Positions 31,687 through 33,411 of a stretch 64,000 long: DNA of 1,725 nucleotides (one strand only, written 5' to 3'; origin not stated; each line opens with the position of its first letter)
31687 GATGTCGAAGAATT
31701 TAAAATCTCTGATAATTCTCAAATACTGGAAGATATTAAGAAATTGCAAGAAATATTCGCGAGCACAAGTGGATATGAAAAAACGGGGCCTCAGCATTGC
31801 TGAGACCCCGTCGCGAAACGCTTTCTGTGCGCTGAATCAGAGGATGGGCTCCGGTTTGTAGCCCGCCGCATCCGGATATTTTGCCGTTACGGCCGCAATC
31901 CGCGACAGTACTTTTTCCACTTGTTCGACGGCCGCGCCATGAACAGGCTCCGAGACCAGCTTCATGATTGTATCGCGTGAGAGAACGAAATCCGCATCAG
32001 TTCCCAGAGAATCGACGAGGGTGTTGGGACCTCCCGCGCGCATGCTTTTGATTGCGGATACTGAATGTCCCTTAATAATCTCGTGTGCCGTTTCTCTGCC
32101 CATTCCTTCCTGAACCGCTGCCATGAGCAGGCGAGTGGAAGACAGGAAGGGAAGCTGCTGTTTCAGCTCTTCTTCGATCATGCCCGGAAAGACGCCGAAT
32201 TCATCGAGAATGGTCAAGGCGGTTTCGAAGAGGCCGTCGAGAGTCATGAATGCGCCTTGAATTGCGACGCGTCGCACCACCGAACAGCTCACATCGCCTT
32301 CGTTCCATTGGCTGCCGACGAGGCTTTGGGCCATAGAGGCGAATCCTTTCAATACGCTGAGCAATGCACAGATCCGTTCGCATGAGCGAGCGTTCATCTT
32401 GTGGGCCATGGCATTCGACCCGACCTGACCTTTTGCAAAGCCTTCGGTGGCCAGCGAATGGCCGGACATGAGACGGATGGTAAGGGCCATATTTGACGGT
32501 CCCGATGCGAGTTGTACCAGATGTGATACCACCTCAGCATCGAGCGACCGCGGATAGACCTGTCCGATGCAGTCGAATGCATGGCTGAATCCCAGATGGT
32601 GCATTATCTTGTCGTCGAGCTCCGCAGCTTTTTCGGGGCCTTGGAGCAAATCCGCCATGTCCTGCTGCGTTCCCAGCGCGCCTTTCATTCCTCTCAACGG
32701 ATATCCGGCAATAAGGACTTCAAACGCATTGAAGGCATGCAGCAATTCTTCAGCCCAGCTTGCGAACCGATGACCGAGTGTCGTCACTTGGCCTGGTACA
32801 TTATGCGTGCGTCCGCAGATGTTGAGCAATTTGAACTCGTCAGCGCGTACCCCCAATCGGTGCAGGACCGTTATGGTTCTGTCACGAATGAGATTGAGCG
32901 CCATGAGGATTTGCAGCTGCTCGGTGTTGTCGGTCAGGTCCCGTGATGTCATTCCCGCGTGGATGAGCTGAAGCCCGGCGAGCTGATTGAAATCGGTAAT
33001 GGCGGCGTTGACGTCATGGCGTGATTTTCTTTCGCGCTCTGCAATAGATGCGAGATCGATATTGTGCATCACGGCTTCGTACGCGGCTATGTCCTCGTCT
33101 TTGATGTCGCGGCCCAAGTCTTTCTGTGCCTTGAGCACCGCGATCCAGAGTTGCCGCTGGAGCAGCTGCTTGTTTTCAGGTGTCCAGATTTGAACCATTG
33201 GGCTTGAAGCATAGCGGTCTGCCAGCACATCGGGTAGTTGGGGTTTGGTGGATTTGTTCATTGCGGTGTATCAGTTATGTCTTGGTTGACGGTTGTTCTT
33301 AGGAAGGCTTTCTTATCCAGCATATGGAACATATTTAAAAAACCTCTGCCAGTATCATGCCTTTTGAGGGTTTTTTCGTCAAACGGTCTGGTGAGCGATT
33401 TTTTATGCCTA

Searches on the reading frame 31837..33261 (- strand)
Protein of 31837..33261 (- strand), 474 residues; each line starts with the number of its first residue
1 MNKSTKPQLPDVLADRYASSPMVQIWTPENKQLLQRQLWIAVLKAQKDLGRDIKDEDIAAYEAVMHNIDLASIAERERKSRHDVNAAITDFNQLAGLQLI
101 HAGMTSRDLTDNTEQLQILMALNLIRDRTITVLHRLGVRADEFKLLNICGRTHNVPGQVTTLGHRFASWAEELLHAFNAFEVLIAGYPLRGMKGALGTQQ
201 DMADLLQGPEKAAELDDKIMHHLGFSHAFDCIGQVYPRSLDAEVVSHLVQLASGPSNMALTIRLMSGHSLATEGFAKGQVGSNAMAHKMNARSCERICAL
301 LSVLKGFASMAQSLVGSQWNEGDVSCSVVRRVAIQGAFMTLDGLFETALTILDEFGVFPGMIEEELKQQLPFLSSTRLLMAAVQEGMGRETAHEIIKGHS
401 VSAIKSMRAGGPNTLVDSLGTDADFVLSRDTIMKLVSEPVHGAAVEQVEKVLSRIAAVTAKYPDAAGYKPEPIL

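Call 26: search_protein_families(library=pfam, proteins=[window:31837-33261:-], max_evalue=0.00001)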
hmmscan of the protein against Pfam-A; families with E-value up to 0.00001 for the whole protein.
window:31837-33261:- (474 aa): 2 families
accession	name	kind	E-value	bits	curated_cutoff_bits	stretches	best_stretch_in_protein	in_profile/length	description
PF00206.25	Lyase_1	-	1.4e-13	51.4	27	1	38-298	31-304/312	Lyase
PF10397.14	ADSL_C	-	2.8e-11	44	32.7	1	371-450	1-78/79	Adenylosuccinate lyase C-terminus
